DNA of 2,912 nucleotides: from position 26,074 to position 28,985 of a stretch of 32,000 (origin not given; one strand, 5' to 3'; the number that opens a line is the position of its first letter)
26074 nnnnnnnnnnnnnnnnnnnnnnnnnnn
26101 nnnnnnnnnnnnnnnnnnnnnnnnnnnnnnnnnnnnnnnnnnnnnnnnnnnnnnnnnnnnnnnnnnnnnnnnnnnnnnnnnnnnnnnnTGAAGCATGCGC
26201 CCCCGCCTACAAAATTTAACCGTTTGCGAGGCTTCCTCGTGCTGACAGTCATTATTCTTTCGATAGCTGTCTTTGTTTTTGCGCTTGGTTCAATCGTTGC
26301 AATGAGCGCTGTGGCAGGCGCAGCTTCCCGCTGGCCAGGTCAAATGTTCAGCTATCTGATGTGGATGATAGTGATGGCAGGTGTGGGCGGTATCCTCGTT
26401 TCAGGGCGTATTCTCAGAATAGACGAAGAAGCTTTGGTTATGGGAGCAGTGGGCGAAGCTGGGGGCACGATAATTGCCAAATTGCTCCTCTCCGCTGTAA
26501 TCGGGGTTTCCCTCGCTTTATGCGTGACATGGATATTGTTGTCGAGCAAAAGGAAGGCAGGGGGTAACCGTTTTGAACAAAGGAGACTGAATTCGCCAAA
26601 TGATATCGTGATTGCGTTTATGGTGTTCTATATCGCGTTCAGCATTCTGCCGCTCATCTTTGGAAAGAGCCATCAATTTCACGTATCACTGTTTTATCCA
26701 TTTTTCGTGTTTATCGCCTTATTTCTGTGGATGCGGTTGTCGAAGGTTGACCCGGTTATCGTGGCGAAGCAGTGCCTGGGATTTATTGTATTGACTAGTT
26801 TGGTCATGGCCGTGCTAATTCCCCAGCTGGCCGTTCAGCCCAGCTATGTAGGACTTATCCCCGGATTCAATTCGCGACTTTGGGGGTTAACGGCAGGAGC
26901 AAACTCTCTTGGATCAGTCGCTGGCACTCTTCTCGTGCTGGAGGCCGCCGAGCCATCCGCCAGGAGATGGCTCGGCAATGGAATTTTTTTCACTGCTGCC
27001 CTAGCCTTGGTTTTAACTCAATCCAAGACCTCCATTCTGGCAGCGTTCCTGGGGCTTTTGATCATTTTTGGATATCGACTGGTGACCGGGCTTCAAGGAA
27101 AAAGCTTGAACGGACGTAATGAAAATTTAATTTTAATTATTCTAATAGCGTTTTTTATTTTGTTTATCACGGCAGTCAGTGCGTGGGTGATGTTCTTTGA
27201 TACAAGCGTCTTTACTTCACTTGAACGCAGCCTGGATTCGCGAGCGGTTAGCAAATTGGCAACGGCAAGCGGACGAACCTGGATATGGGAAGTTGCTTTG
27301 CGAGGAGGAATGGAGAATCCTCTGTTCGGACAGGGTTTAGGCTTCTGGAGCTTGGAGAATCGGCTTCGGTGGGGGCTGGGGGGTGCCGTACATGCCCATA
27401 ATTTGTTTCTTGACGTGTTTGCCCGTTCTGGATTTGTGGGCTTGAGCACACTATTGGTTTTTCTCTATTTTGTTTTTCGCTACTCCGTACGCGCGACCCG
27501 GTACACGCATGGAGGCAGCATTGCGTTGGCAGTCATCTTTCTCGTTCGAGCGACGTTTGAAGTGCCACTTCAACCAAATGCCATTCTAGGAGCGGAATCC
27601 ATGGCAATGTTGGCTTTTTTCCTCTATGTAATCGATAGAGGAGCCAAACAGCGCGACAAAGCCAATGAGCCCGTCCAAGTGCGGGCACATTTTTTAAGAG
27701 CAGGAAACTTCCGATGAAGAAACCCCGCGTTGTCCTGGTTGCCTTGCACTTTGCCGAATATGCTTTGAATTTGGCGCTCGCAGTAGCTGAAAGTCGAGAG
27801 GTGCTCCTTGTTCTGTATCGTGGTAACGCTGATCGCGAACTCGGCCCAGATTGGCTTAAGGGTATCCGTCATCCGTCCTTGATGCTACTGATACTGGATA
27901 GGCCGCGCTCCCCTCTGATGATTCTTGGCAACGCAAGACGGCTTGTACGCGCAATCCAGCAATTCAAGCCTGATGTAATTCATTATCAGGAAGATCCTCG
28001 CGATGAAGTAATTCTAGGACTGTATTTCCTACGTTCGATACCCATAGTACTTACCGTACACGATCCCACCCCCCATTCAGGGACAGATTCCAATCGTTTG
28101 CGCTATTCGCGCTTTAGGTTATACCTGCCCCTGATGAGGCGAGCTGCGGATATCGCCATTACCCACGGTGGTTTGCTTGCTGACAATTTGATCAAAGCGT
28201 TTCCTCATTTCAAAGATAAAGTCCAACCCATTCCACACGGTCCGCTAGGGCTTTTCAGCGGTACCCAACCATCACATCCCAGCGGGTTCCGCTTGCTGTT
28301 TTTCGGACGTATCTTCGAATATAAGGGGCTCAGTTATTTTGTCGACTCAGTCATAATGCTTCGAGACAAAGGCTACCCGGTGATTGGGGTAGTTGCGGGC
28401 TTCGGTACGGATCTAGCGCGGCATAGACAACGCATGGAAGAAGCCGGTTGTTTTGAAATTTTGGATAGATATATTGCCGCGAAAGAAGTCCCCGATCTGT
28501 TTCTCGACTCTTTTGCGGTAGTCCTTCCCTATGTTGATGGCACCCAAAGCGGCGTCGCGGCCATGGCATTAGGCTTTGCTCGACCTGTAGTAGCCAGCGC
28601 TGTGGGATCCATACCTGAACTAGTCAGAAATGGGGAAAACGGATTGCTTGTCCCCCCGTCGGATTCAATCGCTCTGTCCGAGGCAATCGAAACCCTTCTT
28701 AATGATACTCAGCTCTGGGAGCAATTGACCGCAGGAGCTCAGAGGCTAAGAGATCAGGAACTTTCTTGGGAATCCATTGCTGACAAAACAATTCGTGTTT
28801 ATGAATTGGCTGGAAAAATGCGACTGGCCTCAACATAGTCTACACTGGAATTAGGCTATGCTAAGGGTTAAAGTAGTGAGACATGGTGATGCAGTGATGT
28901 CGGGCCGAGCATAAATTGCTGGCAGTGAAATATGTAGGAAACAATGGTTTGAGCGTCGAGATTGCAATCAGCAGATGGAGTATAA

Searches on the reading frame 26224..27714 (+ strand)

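Call 8: search_protein_families(library=ncbifam, proteins=[window:26224-27714:+], max_evalue=0.00001)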
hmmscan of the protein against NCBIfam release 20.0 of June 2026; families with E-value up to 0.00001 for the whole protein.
window:26224-27714:+ (497 aa): 1 family
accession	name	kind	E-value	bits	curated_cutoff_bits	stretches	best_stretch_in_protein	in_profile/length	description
NF058641.1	TfpM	equivalog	4.6e-10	39.1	600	1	311-420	209-310/421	O-linking oligosaccharyltransferase TfpM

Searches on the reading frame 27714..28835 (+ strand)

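Call 53: search_protein_families(library=pfam, proteins=[window:27714-28835:+], max_evalue=0.00001)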
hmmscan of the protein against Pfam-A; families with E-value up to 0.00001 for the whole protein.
window:27714-28835:+ (374 aa): 4 families
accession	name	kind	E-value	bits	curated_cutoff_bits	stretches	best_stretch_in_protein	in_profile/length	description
PF13692.12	Glyco_trans_1_4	-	2.4e-20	73.7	27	1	193-331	3-142/142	Glycosyl transferases group 1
PF00534.26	Glycos_transf_1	-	1.3e-16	61.1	26.4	1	193-342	17-169/172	Glycosyl transferases group 1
PF13439.12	Glyco_transf_4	-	3.6e-13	50.3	28.5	1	16-176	7-165/170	Glycosyltransferase Family 4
PF13579.12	Glyco_trans_4_4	-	1.3e-07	32.6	29.7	1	15-160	5-143/158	Glycosyl transferase 4-like domain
